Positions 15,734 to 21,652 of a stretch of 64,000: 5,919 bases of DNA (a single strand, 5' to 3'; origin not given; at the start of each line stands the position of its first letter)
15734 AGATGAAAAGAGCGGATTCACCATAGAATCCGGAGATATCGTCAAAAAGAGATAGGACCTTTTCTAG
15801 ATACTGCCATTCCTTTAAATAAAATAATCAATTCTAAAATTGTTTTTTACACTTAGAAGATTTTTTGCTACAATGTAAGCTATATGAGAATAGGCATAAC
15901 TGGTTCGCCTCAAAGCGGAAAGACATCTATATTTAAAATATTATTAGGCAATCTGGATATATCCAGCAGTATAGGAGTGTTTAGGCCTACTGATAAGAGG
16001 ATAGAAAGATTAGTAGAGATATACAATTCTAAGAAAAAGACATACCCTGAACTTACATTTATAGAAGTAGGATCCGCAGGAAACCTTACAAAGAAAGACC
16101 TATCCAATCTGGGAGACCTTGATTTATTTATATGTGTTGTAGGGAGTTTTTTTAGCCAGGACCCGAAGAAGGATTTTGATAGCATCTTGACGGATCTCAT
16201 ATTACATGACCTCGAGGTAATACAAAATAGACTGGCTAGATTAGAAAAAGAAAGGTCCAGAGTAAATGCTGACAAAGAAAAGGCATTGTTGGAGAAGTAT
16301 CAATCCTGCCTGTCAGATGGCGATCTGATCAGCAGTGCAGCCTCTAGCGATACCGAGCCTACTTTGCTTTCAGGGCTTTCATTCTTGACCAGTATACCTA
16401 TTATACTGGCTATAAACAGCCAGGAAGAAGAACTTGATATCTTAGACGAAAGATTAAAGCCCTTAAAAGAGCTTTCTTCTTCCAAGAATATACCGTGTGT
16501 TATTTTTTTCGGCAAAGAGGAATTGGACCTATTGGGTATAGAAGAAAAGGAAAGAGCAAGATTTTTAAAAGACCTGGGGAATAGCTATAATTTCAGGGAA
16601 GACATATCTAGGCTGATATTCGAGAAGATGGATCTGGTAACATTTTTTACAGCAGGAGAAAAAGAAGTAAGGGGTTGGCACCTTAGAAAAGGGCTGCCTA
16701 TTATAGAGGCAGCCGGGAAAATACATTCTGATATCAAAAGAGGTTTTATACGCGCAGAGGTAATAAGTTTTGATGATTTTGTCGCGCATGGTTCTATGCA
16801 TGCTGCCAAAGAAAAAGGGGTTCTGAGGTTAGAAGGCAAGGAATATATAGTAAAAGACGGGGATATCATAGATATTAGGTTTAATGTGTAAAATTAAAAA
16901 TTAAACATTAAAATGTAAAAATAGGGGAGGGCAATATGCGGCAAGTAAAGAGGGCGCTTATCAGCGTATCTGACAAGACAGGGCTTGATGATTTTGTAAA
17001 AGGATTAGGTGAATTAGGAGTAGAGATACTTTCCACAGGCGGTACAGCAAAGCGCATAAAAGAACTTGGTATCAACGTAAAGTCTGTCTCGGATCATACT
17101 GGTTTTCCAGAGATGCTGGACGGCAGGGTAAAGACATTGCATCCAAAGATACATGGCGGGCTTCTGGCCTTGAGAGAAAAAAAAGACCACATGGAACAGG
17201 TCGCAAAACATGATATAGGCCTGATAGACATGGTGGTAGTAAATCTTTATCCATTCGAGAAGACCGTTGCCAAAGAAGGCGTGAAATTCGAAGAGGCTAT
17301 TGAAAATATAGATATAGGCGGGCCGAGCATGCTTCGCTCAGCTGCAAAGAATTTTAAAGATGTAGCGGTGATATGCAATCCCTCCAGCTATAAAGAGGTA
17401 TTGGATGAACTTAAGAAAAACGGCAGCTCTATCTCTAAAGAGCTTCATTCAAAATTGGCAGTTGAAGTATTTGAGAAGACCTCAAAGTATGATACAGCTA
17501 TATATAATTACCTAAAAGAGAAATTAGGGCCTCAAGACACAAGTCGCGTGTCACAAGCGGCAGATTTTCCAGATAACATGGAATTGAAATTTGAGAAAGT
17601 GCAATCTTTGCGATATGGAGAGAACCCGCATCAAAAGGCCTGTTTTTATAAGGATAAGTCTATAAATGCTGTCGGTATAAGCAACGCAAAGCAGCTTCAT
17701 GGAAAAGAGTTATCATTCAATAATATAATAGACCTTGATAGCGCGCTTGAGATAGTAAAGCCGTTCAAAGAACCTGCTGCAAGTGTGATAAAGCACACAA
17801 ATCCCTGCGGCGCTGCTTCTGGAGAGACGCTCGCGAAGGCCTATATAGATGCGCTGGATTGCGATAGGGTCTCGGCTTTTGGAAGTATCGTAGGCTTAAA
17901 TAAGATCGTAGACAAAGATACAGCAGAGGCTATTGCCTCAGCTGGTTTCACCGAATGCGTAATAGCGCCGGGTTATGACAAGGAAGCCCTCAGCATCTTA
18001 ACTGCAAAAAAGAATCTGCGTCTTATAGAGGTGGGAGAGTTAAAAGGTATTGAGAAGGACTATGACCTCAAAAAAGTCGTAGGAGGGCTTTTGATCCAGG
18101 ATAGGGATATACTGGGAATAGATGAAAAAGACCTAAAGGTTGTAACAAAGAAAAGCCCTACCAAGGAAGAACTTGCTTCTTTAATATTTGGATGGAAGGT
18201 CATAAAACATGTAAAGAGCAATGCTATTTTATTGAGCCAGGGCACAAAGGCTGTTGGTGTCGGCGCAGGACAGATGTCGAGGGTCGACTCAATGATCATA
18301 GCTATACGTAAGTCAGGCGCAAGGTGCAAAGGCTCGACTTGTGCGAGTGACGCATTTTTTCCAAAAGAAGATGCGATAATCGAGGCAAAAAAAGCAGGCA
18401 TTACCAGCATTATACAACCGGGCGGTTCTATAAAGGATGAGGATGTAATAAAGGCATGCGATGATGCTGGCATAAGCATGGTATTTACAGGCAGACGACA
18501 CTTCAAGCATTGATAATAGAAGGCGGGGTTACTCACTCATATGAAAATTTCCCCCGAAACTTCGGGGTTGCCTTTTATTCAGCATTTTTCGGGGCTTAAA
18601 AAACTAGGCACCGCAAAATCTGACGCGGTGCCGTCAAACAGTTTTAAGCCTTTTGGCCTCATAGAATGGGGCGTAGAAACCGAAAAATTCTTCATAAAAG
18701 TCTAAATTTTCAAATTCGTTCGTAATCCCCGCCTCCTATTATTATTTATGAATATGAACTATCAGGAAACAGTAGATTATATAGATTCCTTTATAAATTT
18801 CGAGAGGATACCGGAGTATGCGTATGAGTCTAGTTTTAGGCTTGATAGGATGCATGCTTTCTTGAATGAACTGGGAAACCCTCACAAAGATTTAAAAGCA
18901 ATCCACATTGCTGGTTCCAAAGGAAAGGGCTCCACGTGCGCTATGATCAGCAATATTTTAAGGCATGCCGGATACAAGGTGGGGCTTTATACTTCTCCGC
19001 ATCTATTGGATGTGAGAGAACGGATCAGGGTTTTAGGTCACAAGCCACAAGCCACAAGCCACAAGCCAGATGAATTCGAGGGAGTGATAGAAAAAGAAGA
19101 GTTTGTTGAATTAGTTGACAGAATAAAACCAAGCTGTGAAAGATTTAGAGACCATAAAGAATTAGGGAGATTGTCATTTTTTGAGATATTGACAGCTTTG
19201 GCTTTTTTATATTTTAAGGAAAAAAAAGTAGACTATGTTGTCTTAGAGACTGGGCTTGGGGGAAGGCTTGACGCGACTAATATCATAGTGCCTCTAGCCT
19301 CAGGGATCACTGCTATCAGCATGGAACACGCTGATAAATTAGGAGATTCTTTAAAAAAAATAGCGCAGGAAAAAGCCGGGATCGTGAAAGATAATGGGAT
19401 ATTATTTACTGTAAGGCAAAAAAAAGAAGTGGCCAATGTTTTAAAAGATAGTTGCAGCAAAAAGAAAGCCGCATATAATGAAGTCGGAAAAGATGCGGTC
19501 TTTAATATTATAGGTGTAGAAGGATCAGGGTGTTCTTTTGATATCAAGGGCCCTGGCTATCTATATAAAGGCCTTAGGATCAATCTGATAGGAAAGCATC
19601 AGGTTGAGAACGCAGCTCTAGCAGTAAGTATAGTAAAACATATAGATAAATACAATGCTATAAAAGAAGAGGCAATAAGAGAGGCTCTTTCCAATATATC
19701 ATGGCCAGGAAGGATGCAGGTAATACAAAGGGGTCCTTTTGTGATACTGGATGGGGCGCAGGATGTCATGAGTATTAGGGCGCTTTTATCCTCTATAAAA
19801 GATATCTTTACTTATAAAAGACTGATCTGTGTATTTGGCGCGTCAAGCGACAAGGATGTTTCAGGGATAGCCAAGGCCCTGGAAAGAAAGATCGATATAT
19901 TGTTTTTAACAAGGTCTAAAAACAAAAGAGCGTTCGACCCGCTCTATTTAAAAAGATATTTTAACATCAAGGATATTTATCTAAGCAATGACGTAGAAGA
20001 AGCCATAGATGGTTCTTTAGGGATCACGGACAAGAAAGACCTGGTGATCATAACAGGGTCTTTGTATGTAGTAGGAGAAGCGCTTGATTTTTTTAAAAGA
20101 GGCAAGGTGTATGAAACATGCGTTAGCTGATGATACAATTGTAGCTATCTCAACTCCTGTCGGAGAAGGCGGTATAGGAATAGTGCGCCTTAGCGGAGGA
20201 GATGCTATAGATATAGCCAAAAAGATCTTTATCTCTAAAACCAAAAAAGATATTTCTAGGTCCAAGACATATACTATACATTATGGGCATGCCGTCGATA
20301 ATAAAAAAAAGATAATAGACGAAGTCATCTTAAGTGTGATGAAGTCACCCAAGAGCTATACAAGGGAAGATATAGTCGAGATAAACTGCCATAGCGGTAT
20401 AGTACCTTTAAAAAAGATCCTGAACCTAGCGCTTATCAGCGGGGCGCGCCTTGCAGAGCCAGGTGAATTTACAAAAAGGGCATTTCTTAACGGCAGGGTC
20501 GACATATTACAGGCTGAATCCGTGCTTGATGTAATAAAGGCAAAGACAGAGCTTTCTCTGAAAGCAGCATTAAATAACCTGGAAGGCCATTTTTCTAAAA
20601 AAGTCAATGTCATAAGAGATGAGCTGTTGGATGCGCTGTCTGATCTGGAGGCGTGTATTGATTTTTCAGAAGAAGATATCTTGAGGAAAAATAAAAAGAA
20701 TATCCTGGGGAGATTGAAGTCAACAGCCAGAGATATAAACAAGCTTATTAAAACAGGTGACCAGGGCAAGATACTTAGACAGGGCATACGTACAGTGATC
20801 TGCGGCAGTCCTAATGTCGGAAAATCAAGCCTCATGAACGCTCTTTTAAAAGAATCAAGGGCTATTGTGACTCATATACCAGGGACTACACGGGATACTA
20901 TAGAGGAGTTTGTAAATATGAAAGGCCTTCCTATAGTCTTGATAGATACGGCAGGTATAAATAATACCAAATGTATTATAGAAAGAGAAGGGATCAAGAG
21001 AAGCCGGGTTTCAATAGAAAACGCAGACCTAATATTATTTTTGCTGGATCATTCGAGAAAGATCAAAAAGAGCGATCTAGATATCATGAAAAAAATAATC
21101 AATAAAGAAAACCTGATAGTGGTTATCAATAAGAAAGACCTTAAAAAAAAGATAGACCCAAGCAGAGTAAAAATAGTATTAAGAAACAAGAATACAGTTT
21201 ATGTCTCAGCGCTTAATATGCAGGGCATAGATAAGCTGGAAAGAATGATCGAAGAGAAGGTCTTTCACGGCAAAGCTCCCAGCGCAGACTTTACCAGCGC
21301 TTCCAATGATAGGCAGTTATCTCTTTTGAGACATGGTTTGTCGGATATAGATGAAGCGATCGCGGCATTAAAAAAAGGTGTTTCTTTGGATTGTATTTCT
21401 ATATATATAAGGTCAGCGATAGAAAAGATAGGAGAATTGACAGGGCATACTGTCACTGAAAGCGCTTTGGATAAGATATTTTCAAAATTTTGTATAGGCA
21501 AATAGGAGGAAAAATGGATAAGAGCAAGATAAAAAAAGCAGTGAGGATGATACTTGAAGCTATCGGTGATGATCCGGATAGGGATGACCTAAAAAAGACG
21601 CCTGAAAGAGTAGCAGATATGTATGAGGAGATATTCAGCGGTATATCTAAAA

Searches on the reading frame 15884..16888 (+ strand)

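Call 20: search_protein_families(library=pfam, proteins=[window:15884-16888:+], max_evalue=0.001)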
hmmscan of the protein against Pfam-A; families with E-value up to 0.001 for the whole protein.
window:15884-16888:+ (335 aa): 1 family
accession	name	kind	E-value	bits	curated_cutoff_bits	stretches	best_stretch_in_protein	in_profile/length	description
PF06071.19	YchF-GTPase_C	-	2e-35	121.2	27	1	251-334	1-84/84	Protein of unknown function (DUF933)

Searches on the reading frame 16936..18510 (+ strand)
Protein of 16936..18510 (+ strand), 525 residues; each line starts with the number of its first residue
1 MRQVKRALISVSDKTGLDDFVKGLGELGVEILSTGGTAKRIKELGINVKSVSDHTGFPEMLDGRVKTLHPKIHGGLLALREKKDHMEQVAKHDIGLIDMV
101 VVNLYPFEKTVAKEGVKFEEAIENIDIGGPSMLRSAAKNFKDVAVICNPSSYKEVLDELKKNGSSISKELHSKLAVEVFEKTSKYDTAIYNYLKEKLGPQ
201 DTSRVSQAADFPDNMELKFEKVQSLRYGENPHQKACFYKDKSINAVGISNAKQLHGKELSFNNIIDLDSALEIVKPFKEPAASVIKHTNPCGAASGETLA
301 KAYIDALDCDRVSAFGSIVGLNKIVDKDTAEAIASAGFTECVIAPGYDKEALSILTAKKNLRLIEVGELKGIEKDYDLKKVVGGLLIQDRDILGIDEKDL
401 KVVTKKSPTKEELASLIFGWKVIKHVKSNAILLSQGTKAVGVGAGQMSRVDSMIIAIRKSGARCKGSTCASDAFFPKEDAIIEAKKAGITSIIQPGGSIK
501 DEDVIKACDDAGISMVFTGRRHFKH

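Call 20: search_protein_families(library=pfam, proteins=[window:16936-18510:+], max_evalue=0.001)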
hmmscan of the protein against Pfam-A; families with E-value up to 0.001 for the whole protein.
window:16936-18510:+ (525 aa): 2 families
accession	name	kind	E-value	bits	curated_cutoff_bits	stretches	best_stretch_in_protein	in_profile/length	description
PF01808.24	AICARFT_IMPCHas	-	8.6e-121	403.6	25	1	136-459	1-311/311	AICARFT/IMPCHase bienzyme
PF02142.27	MGS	-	7.6e-26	90.5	24.1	1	17-130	2-93/94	MGS-like domain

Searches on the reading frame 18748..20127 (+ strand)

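Call 20: search_protein_families(library=pfam, proteins=[window:18748-20127:+], max_evalue=0.001)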
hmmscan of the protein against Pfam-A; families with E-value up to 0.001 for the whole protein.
window:18748-20127:+ (460 aa): 2 families
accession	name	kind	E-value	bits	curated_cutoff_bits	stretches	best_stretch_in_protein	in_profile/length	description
PF02875.26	Mur_ligase_C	-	5.9e-19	69.6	28.4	1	321-438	1-126/127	Mur ligase, glutamate ligase domain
PF08245.18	Mur_ligase_M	-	5.3e-15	56.4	24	1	150-295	46-199/200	Mur ligase middle domain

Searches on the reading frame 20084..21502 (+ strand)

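Call 20: search_protein_families(library=pfam, proteins=[window:20084-21502:+], max_evalue=0.001)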
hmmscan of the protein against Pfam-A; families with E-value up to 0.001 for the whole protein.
window:20084-21502:+ (473 aa): 6 families
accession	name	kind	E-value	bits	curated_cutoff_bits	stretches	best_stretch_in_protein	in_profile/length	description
PF12631.12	MnmE_helical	-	3.1e-54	184.8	40.1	1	142-470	2-211/211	MnmE helical domain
PF10396.14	TrmE_N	-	3e-43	147.2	29.8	1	18-138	1-117/117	GTP-binding protein TrmE N-terminus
PF01926.29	MMR_HSR1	-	1.3e-27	96.6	21.9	1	237-350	2-113/113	50S ribosome-binding GTPase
PF02421.24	FeoB_N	-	1.8e-12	47.5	27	1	237-388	3-155/156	Ferrous iron transport protein B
PF00350.29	Dynamin_N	-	4e-07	30.6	27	0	283-350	102-167/168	Dynamin family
PF03193.22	RsgA_GTPase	-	6e-06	26.6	30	1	225-295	94-171/174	RsgA GTPase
